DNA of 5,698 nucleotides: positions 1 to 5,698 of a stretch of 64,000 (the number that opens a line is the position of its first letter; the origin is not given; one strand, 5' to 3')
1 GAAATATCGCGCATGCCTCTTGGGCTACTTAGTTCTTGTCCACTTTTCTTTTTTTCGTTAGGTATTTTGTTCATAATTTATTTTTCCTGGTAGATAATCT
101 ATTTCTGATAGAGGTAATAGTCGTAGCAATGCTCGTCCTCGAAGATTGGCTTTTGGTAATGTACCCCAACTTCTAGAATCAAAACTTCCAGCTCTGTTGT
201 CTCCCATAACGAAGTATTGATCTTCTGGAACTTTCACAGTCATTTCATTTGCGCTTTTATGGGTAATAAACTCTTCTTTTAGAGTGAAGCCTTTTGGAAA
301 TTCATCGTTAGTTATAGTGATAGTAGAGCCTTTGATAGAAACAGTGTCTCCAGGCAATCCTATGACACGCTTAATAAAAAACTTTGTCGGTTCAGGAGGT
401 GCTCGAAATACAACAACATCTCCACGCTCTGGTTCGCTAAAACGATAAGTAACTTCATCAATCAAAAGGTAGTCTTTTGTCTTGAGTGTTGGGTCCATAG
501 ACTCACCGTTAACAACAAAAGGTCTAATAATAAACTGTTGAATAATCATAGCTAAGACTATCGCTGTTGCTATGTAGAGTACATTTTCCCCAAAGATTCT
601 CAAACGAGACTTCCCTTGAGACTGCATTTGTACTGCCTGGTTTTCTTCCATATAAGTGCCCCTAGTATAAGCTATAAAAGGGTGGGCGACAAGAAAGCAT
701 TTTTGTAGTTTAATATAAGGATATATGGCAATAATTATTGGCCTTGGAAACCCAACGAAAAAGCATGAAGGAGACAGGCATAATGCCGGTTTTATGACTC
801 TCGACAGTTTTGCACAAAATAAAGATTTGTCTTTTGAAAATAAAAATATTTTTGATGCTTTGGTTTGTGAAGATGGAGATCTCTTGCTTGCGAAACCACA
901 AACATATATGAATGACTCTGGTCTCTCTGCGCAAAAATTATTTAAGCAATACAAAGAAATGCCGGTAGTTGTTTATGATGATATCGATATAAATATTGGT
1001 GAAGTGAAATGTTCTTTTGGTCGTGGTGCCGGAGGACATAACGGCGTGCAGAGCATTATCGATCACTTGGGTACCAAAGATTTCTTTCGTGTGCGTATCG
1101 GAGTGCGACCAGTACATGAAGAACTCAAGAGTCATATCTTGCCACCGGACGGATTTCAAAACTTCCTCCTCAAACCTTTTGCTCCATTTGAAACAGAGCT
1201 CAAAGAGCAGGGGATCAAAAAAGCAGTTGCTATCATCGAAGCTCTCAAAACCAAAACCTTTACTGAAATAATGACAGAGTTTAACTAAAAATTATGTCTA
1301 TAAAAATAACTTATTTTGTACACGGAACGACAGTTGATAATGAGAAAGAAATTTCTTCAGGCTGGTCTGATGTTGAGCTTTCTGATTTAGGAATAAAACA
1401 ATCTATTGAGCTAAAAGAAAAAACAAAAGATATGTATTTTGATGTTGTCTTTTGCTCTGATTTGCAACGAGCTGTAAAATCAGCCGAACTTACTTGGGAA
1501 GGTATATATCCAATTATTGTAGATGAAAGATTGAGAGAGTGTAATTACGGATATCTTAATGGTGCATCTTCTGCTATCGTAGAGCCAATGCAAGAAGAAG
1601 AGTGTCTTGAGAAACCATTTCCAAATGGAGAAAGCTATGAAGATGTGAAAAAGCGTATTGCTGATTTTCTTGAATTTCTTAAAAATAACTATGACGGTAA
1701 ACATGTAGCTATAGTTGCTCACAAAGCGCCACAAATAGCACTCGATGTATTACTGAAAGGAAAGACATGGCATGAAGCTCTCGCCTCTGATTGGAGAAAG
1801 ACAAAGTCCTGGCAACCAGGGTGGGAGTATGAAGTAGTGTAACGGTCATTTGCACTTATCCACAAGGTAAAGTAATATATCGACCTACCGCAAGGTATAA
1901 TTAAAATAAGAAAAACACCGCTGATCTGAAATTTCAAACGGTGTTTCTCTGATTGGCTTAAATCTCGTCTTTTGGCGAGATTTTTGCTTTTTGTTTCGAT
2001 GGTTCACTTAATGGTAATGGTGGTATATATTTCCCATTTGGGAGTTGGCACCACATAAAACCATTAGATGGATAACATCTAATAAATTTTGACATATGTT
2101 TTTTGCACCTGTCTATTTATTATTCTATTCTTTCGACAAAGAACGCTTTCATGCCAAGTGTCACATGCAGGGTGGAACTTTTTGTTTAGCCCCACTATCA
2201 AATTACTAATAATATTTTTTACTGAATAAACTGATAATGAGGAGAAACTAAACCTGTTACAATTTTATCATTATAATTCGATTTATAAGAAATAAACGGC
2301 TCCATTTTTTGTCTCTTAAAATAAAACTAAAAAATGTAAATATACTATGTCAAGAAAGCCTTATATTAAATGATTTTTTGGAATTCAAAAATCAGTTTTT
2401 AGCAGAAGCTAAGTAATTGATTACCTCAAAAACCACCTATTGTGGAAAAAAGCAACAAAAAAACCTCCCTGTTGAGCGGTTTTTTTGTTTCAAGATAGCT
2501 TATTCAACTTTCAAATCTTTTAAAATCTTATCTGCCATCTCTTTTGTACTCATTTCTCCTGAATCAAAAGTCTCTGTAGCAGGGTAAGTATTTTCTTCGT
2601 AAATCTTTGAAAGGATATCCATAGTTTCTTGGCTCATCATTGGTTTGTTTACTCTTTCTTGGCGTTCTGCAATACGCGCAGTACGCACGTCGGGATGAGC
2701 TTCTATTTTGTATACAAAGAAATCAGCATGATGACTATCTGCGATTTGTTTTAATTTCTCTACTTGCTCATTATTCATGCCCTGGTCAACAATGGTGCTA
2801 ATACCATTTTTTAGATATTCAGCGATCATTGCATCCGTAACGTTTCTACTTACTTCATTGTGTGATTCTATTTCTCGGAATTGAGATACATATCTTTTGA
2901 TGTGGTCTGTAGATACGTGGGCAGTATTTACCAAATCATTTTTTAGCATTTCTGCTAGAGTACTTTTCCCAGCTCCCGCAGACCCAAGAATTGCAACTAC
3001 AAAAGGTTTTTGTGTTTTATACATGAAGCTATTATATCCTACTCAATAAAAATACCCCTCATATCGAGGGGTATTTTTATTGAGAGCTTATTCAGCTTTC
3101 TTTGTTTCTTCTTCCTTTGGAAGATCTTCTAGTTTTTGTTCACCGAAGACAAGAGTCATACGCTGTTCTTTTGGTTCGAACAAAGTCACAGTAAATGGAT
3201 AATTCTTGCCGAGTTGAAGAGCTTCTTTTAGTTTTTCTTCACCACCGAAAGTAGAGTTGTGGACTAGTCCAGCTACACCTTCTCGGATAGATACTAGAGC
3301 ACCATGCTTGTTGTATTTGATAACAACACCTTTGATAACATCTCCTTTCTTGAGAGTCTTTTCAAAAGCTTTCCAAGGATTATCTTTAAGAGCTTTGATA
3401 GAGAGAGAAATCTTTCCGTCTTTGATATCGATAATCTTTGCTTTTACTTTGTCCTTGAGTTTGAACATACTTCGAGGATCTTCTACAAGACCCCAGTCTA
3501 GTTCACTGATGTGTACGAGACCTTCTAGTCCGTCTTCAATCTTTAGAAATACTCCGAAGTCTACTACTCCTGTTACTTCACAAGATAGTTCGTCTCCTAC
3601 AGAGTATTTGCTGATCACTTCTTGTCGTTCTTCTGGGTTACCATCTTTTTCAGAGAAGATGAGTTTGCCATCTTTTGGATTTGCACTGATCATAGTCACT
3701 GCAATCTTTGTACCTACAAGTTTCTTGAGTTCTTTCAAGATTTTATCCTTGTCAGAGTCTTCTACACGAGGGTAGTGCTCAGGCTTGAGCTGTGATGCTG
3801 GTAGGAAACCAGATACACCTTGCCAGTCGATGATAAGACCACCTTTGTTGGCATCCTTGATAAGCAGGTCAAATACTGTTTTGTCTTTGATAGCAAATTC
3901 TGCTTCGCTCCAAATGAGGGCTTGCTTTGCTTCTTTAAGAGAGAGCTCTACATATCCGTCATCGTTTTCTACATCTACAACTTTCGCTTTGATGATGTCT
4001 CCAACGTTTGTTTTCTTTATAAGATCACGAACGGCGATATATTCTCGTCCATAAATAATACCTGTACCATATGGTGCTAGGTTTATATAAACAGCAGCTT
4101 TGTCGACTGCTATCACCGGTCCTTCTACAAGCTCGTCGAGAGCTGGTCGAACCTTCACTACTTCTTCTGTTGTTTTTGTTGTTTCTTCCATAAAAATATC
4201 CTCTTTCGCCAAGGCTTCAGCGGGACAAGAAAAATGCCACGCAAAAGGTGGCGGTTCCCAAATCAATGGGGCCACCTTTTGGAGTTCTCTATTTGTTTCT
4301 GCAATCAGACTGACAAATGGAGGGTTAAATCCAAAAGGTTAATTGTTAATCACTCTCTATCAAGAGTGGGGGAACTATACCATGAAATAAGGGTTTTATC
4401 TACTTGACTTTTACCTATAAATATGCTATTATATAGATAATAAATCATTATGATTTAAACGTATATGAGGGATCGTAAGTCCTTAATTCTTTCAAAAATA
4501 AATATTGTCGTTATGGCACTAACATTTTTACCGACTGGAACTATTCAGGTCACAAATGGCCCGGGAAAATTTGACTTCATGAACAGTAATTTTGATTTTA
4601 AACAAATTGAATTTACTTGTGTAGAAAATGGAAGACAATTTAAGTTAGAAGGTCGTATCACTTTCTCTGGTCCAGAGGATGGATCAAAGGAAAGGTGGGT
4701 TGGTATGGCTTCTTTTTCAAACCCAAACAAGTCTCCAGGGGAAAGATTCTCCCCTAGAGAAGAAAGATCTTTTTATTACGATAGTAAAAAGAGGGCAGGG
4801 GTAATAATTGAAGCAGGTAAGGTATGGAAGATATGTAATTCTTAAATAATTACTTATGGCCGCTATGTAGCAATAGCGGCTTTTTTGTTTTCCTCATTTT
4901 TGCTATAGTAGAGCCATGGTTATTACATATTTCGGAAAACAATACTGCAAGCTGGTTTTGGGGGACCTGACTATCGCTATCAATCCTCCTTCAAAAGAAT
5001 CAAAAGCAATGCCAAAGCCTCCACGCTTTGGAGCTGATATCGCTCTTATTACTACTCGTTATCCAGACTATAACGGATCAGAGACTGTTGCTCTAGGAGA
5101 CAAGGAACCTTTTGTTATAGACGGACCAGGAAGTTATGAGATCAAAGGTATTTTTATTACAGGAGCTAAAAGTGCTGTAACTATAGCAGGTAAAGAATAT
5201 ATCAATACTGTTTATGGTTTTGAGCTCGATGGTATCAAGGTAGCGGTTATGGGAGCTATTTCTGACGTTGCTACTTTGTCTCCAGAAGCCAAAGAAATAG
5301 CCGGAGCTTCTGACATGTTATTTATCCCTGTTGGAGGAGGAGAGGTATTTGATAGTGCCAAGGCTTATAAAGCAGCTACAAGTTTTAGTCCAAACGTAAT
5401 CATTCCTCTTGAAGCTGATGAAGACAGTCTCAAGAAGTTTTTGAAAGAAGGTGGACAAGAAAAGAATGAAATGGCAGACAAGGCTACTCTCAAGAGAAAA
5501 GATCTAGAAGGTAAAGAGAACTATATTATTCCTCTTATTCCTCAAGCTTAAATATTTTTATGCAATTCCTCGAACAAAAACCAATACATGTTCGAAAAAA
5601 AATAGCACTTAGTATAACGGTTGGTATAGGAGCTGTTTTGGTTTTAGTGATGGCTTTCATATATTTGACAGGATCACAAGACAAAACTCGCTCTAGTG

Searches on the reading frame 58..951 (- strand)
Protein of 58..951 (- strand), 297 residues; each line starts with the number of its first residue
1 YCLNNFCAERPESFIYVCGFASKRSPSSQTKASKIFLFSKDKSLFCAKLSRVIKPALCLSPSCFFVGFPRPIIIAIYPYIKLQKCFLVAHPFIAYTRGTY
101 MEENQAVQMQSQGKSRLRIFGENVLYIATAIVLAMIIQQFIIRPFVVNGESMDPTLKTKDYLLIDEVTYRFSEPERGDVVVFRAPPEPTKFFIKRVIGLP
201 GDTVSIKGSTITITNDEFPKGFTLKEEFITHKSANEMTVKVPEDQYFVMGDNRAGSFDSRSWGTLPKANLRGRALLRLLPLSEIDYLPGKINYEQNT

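Call 59: search_protein_families(library=pfam, proteins=[window:58-951:-], max_evalue=0.01)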
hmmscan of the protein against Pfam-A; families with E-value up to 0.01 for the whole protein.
window:58-951:- (297 aa): 2 families
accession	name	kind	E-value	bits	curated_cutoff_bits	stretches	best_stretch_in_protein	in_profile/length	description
PF10502.14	Peptidase_S26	-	4.7e-48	163.8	22.9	1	123-277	4-166/168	Signal peptidase, peptidase S26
PF00717.28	Peptidase_S24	-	1.6e-05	25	23.3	1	146-206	39-91/116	Peptidase S24-like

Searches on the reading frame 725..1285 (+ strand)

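Call 70: search_protein_families(library=pfam, proteins=[window:725-1285:+], max_evalue=0.01)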
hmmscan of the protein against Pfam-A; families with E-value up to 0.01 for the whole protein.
window:725-1285:+ (187 aa): 1 family
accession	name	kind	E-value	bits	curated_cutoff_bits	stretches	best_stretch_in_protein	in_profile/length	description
PF01195.25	Pept_tRNA_hydro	-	3.9e-47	160.9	27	1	3-187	1-183/183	Peptidyl-tRNA hydrolase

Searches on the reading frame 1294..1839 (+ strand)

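Call 70: search_protein_families(library=pfam, proteins=[window:1294-1839:+], max_evalue=0.01)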
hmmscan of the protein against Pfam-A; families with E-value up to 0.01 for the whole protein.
window:1294-1839:+ (182 aa): 1 family
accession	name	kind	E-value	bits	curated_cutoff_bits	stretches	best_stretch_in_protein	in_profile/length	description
PF00300.27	His_Phos_1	-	4e-30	105.4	21.7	1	10-150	6-154/194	Histidine phosphatase superfamily (branch 1)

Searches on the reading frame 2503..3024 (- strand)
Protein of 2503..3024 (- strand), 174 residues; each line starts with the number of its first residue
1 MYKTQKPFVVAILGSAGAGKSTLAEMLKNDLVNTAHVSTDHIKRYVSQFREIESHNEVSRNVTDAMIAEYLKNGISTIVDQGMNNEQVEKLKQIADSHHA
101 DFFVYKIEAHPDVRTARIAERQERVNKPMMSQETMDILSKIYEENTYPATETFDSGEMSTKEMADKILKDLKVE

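Call 70: search_protein_families(library=pfam, proteins=[window:2503-3024:-], max_evalue=0.01)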
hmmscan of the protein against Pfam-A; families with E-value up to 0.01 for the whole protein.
window:2503-3024:- (174 aa): 22 families
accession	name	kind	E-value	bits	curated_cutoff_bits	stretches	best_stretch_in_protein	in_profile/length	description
PF13671.12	AAA_33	-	1.1e-11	45.6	27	1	9-128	1-125/143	AAA domain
PF06414.18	Zeta_toxin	-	7.1e-11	42.4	22.3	1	4-125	13-147/199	Zeta toxin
PF13238.12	AAA_18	-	7e-07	30.2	29.4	1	10-127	1-117/128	AAA domain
PF13207.12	AAA_17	-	6.3e-06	27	27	1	13-133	1-133/136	AAA domain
PF01712.25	dNK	-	2e-05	24.9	27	0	11-47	2-36/203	Deoxynucleoside kinase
PF01202.28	SKI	-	2.5e-05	24.9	22.1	1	17-171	2-158/159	Shikimate kinase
PF00910.28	RNA_helicase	-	4.5e-05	24.3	21.5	1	11-100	2-80/105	RNA helicase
PF20720.3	nSTAND3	-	8.2e-05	22.8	27.2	1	8-56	18-61/155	Novel STAND NTPase 3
PF00005.33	ABC_tran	-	0.00013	23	25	1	9-75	13-74/137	ABC transporter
PF02224.24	Cytidylate_kin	-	0.00014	22.1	26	1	10-143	1-128/211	Cytidylate kinase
PF13521.12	AAA_28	-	0.00023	21.8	27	1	10-50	2-40/164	AAA domain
PF06309.17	Torsin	-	0.00046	20.7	27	1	3-49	49-94/127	Torsin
PF03193.22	RsgA_GTPase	-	0.00071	19.9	30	1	8-40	107-140/174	RsgA GTPase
PF00406.28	ADK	-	0.0008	20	26.8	1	12-153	1-146/151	Adenylate kinase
PF00931.28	NB-ARC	-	0.001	18.8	23.5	1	5-78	16-77/248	NB-ARC domain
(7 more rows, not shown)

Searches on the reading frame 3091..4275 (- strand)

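Call 70: search_protein_families(library=pfam, proteins=[window:3091-4275:-], max_evalue=0.01)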
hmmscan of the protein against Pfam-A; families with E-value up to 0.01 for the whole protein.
window:3091-4275:- (395 aa): 6 families
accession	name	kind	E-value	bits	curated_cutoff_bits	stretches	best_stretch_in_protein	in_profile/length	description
PF00575.29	S1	-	6e-34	116.7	22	3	225-294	3-74/74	S1 RNA binding domain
PF23459.1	S1_RRP5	-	1.4e-08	35.6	27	1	308-341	1-34/72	RRP5 S1 domain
PF21543.3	CvfB_2nd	-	6.7e-05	23.2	27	0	91-114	53-75/76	Virulence regulatory factor CvfB, second domain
PF13509.12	S1_2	-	0.00034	21.1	21.8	0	231-260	6-35/61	S1 domain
PF21710.3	Spt6_S1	-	0.00059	20.5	27.5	0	231-293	21-84/91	Spt6, S1/OB domain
PF17092.11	PCB_OB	-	0.0061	17.8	27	0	32-93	17-85/111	Penicillin-binding protein OB-like domain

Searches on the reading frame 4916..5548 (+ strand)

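Call 59: search_protein_families(library=pfam, proteins=[window:4916-5548:+], max_evalue=0.01)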
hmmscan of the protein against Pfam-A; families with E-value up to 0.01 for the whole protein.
window:4916-5548:+ (211 aa): 1 family
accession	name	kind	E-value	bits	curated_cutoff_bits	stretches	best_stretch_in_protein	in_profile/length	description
PF13483.12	Lactamase_B_3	-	1.1e-18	68.2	24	1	3-165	2-159/160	Beta-lactamase superfamily domain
